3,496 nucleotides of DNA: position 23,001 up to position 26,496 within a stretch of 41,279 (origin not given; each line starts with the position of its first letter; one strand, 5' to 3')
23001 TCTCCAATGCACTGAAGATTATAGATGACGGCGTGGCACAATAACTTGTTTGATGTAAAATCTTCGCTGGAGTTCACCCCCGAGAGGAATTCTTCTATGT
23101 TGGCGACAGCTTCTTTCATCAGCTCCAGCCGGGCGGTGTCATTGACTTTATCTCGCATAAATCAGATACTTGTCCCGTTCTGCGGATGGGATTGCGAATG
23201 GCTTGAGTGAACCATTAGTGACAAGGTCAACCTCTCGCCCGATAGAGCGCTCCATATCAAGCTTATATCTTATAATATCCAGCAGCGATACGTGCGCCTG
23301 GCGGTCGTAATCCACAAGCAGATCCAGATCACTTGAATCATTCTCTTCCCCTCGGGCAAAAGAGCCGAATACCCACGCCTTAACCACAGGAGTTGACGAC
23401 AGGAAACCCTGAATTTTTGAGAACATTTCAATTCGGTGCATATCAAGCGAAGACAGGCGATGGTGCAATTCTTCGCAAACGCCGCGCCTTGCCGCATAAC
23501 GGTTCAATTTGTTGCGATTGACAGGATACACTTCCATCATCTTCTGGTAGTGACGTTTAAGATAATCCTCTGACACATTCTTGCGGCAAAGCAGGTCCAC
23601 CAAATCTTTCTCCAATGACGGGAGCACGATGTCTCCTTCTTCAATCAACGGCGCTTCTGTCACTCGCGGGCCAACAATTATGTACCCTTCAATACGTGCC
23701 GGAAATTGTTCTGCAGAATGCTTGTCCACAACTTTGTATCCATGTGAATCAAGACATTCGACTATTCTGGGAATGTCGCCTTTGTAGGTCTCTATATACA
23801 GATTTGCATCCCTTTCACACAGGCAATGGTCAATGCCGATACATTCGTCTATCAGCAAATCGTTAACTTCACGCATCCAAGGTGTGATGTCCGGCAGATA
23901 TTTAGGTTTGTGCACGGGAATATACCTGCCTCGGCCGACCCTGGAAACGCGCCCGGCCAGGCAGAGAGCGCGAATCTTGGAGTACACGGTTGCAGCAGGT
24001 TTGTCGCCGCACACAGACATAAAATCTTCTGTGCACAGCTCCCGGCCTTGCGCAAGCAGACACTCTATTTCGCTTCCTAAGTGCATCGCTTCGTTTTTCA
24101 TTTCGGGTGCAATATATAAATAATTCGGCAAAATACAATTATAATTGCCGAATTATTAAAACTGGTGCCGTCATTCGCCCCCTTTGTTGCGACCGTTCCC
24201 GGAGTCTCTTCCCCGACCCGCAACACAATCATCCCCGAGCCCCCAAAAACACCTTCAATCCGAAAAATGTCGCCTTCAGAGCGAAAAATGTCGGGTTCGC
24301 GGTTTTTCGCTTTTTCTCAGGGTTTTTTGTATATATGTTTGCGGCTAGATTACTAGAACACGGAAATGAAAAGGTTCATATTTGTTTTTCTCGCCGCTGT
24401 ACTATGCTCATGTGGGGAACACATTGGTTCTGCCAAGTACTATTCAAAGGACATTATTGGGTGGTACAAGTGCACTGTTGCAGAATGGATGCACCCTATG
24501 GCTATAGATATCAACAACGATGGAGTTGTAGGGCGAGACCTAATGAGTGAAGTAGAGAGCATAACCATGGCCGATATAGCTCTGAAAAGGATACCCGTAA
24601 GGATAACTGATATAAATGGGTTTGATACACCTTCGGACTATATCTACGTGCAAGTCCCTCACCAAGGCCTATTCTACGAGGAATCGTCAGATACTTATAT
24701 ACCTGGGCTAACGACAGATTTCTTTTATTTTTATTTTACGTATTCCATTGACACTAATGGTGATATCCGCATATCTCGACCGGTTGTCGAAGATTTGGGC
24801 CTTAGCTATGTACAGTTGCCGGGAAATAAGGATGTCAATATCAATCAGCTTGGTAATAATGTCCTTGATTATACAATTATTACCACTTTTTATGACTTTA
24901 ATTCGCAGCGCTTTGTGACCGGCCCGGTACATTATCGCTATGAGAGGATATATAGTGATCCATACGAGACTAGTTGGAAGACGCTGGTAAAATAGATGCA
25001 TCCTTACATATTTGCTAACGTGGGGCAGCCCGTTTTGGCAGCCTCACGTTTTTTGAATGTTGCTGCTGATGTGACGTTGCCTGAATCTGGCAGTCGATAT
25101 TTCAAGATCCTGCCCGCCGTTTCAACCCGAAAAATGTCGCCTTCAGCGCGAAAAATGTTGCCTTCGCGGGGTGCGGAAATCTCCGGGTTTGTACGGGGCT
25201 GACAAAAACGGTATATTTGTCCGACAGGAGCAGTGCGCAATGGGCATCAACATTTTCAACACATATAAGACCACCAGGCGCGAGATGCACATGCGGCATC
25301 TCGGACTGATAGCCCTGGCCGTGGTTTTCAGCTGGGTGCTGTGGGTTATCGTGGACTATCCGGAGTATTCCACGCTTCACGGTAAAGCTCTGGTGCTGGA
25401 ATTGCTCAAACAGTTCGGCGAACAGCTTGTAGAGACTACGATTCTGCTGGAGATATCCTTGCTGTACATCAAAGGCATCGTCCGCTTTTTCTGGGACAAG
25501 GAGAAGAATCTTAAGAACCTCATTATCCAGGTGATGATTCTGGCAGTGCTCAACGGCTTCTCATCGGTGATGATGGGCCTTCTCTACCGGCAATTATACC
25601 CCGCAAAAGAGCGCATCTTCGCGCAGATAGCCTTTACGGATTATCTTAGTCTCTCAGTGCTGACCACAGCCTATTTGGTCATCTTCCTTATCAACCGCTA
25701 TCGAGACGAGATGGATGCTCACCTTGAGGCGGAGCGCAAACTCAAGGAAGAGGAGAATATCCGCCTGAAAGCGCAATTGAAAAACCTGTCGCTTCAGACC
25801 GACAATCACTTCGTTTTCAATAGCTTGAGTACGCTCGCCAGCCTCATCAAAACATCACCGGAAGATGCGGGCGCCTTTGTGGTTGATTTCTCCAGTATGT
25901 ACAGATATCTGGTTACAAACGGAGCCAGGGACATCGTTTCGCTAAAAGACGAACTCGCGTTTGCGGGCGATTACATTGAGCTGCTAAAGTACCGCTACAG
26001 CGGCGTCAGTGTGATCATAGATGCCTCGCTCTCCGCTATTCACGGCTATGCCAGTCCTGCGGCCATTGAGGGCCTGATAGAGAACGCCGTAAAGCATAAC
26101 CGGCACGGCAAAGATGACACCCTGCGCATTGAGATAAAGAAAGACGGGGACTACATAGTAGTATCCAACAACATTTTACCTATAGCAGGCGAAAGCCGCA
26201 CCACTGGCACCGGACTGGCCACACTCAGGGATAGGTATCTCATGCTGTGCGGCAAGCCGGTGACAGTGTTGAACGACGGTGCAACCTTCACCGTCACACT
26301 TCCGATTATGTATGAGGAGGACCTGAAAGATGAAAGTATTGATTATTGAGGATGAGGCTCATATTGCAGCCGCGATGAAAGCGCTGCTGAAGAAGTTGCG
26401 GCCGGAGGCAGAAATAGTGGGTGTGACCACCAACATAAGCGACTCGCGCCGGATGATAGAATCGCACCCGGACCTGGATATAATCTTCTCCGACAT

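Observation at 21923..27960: Candidate self-contained LytTR regulon: identical 12-bp direct repeats with a 21-bp period at four promoters around a LytS/LytTR pair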

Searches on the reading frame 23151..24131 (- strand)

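Call 9: search_protein_families(library=pfam, proteins=[window:23151-24131:-], max_evalue=0.01)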
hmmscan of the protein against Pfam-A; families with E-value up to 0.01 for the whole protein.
window:23151-24131:- (327 aa): 4 families
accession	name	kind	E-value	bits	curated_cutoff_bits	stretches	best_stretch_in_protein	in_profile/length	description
PF20217.3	DUF6577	-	6.1e-21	75.5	27.8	1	49-227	2-199/204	Family of unknown function (DUF6577)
PF01909.29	NTP_transf_2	-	5.3e-12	46.4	21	1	243-319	10-88/93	Nucleotidyltransferase domain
PF18765.7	Polbeta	-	1.1e-11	45.2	26.9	1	239-325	2-88/93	Polymerase beta, Nucleotidyltransferase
PF22600.2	MTPAP-like_central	-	0.0012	19.4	27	1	197-279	4-69/139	Poly(A) RNA polymerase, mitochondrial-like, central palm domain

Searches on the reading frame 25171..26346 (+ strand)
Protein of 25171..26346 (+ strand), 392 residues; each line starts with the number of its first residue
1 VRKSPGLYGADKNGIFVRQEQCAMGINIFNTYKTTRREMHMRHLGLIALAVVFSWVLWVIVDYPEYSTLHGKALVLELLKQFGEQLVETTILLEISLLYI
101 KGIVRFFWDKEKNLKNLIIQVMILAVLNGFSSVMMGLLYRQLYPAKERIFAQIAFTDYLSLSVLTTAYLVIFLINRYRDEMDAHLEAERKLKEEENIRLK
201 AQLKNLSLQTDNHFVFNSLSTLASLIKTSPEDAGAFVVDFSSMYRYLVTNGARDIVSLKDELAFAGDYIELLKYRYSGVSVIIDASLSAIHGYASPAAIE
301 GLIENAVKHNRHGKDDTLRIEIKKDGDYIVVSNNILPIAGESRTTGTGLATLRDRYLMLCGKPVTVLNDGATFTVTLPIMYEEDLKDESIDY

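Call 9: search_protein_families(library=pfam, proteins=[window:25171-26346:+], max_evalue=0.01)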
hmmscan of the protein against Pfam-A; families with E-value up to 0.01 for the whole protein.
window:25171-26346:+ (392 aa): 2 families
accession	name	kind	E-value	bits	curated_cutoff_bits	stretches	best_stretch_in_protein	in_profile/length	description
PF06580.19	His_kinase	-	8.6e-18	64.8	25.2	1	201-277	1-78/81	Histidine kinase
PF02518.31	HATPase_c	-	0.0029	18.5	26.4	0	299-378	10-108/111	Histidine kinase-, DNA gyrase B-, and HSP90-like ATPase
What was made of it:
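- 25240..26349 (+): Membrane histidine kinase with a PF06580 His_kinase domain and a weak HATPase_c match. No 5TMR_LYT sensor domain was detected. call 9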
